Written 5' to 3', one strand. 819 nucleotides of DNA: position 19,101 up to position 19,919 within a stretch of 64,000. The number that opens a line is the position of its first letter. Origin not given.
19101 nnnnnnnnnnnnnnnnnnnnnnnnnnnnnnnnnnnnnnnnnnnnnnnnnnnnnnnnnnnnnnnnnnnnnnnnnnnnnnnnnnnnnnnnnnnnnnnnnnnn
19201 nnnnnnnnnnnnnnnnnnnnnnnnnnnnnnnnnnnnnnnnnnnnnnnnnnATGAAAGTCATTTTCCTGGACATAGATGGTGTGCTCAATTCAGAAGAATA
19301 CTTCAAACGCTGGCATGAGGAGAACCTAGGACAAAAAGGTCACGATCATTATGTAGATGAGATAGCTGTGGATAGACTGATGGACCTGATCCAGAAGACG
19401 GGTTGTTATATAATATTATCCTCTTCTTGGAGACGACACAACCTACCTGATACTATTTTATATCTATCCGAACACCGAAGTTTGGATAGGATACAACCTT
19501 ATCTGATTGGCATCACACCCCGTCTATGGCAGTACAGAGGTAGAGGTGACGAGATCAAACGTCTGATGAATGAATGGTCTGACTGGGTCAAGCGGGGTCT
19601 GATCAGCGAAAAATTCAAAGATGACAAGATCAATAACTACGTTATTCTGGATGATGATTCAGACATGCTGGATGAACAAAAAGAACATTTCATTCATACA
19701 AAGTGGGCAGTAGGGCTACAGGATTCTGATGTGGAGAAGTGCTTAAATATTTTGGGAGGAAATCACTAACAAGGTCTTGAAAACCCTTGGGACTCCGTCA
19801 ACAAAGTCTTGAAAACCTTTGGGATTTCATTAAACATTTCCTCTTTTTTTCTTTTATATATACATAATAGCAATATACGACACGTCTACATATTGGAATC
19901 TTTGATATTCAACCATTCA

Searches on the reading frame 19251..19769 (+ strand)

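Call 102: search_protein_families(library=pfam, max_evalue=0.01, proteins=[window:19251-19769:+])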
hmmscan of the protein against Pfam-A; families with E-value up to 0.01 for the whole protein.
window:19251-19769:+ (172 aa): 1 family
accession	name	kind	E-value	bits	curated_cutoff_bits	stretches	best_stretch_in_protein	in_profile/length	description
PF18143.6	HAD_SAK_2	-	5.5e-25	88.8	27.5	1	3-161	1-139/139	HAD domain in Swiss Army Knife RNA repair proteins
